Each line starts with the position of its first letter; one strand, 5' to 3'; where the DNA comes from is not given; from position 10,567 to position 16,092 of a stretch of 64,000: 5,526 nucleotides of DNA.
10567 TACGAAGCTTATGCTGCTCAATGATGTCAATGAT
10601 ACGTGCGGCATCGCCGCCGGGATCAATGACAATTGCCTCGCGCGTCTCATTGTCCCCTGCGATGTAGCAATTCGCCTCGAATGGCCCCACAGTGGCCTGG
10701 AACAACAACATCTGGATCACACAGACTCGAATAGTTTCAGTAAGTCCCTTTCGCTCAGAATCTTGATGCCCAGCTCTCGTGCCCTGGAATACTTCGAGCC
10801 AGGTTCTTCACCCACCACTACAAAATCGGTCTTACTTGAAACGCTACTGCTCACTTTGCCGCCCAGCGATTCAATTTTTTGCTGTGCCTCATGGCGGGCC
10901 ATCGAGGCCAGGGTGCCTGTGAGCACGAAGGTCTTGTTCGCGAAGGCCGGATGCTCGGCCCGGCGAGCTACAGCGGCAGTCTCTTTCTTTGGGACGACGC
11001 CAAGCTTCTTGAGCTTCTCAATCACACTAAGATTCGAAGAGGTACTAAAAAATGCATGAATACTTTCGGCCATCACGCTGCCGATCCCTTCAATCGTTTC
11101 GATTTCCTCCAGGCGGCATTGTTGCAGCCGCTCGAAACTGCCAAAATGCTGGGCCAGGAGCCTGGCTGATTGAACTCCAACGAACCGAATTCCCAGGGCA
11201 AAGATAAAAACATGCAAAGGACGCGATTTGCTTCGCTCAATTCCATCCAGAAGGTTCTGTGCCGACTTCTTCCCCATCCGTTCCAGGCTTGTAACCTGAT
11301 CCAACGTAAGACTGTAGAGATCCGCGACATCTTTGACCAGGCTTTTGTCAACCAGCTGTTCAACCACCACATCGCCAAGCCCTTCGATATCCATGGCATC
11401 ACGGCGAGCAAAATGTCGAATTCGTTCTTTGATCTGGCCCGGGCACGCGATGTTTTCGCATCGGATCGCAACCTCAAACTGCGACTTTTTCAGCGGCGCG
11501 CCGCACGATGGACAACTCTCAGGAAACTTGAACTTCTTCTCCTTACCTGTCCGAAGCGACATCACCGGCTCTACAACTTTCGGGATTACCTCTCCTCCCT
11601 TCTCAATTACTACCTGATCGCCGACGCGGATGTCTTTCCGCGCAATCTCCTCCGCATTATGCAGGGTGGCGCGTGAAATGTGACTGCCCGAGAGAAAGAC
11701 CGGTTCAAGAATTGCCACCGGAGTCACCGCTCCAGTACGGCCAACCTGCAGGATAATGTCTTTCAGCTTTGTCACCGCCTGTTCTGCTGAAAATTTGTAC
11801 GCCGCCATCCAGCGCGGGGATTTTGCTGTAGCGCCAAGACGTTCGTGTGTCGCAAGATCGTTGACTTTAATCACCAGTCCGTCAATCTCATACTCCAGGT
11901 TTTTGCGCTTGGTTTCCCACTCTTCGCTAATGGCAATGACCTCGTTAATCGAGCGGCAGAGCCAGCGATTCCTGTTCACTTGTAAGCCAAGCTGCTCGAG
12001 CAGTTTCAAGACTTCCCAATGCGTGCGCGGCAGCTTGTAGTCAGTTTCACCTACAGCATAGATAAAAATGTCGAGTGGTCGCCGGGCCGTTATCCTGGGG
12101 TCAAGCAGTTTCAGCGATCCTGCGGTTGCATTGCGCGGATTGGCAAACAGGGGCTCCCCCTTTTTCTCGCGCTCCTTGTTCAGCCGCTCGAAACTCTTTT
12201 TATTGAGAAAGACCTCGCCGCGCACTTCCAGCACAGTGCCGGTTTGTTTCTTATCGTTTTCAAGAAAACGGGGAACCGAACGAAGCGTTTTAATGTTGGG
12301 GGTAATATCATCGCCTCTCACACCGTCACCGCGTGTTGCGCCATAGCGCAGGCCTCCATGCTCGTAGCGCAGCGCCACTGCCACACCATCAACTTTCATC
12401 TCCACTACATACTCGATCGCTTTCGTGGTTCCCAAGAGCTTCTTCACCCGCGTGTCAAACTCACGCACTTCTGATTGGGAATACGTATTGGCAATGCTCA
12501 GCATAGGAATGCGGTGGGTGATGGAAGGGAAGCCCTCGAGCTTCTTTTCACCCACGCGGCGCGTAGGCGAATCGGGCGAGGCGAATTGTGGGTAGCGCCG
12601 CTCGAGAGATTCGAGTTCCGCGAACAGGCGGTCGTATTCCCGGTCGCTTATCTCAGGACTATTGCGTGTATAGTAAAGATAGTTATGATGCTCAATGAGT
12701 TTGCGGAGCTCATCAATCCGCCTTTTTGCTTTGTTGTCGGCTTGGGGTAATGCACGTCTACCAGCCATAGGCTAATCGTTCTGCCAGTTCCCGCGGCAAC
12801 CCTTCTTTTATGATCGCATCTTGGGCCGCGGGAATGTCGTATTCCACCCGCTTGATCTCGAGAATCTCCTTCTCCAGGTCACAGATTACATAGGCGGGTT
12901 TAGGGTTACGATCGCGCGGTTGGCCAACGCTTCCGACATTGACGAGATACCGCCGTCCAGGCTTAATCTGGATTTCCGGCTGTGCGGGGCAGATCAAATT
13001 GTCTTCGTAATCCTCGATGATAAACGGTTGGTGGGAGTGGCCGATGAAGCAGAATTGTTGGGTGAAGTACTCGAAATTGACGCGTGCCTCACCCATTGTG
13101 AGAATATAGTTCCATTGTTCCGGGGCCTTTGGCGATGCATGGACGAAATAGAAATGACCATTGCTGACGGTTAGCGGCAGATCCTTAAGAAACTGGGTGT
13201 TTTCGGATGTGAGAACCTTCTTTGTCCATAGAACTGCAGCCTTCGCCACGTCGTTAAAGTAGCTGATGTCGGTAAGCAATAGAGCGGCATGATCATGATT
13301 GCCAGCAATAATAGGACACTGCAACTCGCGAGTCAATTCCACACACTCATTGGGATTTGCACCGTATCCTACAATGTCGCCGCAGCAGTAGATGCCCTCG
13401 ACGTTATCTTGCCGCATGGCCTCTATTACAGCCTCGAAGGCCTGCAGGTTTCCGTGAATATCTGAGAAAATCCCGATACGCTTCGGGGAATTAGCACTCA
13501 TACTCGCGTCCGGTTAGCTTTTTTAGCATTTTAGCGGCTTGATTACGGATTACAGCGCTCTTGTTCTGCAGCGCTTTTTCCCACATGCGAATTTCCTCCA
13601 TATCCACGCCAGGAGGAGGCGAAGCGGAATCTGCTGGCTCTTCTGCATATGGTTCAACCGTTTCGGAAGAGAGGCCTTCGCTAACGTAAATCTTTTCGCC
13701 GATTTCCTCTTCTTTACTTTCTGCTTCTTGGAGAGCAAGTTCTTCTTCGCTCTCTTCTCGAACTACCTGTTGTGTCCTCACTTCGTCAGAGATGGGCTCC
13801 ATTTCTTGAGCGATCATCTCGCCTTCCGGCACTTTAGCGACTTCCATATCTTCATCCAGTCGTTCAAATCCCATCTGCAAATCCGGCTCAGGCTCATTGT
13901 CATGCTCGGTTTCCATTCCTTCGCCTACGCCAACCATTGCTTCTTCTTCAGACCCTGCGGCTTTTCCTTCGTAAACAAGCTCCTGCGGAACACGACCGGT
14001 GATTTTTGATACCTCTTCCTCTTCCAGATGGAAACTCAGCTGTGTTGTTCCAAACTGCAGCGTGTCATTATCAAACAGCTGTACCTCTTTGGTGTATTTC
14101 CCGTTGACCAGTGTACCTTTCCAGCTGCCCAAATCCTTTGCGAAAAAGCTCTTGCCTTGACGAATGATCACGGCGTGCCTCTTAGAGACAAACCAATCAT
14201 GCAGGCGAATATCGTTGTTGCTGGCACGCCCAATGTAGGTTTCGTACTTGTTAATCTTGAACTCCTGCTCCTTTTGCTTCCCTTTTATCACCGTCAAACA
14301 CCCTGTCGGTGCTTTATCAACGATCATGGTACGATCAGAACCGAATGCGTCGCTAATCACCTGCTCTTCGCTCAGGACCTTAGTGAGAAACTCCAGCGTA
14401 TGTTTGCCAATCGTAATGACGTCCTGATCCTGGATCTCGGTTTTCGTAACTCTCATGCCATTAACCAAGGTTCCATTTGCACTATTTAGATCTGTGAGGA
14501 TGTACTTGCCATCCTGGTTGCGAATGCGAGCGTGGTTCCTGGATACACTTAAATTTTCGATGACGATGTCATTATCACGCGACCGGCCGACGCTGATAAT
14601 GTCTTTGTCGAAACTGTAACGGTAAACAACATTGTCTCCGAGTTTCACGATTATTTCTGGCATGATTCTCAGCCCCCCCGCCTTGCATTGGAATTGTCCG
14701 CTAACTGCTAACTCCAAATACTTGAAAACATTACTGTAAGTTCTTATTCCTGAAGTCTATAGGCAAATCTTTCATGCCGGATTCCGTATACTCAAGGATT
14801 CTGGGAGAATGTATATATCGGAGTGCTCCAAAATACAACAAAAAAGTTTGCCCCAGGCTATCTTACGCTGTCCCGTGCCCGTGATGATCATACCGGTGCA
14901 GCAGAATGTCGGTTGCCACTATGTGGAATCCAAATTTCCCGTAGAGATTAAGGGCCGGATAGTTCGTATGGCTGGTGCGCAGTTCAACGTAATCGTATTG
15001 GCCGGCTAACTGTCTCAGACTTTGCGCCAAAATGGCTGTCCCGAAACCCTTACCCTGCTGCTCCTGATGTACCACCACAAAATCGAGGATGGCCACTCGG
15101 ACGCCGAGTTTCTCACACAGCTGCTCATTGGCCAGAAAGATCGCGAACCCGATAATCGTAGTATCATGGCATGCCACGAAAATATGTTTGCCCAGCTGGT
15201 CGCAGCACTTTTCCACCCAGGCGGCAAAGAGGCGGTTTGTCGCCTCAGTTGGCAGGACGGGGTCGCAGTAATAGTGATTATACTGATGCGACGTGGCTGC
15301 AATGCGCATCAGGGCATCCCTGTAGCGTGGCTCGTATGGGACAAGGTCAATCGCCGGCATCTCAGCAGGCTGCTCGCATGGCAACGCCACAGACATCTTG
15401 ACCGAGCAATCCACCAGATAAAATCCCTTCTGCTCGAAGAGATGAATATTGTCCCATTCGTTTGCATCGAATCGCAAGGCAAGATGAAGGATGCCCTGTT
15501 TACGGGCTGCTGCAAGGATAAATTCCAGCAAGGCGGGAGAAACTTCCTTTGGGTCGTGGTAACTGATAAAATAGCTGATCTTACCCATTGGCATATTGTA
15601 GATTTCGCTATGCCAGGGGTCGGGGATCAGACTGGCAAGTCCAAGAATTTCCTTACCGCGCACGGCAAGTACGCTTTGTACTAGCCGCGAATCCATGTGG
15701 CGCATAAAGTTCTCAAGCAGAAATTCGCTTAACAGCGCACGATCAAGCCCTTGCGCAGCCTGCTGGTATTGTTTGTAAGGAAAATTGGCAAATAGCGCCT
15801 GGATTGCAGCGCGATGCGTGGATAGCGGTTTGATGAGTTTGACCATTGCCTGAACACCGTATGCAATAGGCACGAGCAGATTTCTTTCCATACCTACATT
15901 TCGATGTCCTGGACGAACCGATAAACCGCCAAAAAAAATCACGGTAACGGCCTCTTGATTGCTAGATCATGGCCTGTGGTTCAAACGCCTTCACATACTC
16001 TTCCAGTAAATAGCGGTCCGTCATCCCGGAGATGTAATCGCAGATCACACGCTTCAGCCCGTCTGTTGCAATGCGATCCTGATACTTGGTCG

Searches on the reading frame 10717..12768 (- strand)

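Call 24: search_protein_families(library=pfam, proteins=[window:10717-12768:-], max_evalue=0.00001)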
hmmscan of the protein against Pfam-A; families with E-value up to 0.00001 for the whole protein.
window:10717-12768:- (683 aa): 9 families
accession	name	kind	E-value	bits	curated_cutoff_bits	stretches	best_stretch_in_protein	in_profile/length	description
PF01653.23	DNA_ligase_aden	-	2.1e-92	309.6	27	1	79-329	3-253/253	NAD-dependent DNA ligase adenylation domain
PF03120.22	DNA_ligase_OB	-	1.9e-33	114.6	32.9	1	333-409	2-78/79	NAD-dependent DNA ligase OB-fold domain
PF12826.13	HHH_2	-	2.1e-21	76.3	27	1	521-583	2-64/64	Helix-hairpin-helix motif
PF00533.33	BRCT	-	1.7e-17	63.9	21.3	1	607-679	4-77/78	BRCA1 C Terminus (BRCT) domain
PF14520.12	HHH_5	-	6.9e-12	46.1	27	1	458-510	4-55/57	Helix-hairpin-helix domain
PF22745.1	Nlig-Ia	-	3.2e-11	44.2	27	1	15-64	3-52/92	DNA ligase-like, N-terminal NAD+-binding domain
PF12738.14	PTCB-BRCT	-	1.6e-07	31.6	22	1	622-672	10-60/63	twin BRCT domain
PF03119.21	DNA_ligase_ZBD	-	4.5e-07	30.1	25.8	1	419-443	2-26/27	NAD-dependent DNA ligase C4 zinc finger domain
PF00633.29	HHH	-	6.7e-06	26.1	24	0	544-573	1-30/30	Helix-hairpin-helix motif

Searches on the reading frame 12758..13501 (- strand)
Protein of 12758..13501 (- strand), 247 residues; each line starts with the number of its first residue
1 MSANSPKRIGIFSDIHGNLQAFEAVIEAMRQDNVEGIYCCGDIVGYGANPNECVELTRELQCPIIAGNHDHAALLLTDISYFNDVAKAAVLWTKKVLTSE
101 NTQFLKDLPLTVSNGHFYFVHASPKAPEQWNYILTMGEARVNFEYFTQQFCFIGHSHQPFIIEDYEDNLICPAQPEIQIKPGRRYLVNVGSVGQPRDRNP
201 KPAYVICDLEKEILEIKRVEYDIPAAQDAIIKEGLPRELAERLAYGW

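Call 24: search_protein_families(library=pfam, proteins=[window:12758-13501:-], max_evalue=0.00001)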
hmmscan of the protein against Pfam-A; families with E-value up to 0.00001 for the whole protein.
window:12758-13501:- (247 aa): 2 families
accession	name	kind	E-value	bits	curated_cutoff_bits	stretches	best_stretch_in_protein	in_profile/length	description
PF12850.12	Metallophos_2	-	1.4e-22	80.8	27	1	8-211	2-153/154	Calcineurin-like phosphoesterase superfamily domain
PF00149.33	Metallophos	-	1.6e-13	52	21.5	1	8-125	2-117/191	Calcineurin-like phosphoesterase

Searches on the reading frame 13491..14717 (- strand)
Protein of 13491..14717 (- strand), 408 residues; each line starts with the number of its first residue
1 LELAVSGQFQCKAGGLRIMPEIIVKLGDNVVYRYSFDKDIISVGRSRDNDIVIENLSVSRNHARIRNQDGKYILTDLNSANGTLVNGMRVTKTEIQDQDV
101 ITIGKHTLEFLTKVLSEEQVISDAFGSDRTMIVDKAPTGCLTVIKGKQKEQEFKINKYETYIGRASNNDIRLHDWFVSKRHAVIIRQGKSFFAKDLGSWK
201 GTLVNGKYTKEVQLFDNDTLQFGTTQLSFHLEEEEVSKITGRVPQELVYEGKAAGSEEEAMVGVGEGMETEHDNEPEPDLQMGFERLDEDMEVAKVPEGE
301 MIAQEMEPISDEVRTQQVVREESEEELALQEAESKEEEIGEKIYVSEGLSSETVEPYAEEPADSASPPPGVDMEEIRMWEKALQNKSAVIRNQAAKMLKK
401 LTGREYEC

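Call 25: search_protein_families(library=pfam, proteins=[window:13491-14717:-], max_evalue=0.00001)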
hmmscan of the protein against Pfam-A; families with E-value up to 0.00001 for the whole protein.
window:13491-14717:- (408 aa): 2 families
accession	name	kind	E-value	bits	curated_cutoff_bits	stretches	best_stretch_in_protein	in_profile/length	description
PF00498.31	FHA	-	1.2e-39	135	20.7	2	41-104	1-67/67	FHA domain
PF16697.10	Yop-YscD_cpl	-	6.8e-31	106.8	33.2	2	143-230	2-91/94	Inner membrane component of T3SS, cytoplasmic domain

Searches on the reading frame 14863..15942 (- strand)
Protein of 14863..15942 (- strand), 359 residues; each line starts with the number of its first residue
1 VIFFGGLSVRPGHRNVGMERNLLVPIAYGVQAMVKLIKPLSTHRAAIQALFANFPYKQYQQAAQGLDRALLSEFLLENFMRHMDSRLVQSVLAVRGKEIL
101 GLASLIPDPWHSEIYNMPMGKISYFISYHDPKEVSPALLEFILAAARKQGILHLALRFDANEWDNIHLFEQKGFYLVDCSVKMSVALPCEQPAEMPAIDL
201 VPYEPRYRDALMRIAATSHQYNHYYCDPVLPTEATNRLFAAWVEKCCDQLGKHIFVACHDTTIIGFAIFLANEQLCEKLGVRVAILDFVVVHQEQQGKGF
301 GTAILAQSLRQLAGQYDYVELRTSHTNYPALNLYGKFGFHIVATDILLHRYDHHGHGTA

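Call 25: search_protein_families(library=pfam, proteins=[window:14863-15942:-], max_evalue=0.00001)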
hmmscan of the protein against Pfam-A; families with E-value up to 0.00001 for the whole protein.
window:14863-15942:- (359 aa): 4 families
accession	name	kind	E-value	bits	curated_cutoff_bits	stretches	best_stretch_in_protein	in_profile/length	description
PF00583.31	Acetyltransf_1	-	1.2e-16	61.5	20.7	1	239-339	24-116/116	Acetyltransferase (GNAT) family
PF13508.13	Acetyltransf_7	-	5.1e-14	52.8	27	1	252-340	3-83/84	Acetyltransferase (GNAT) domain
PF13673.13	Acetyltransf_10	-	2.1e-07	31.4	23.6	0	243-342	23-110/128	Acetyltransferase (GNAT) domain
PF08445.16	FR47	-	1.1e-06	28.9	22.1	0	283-341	21-79/86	FR47-like protein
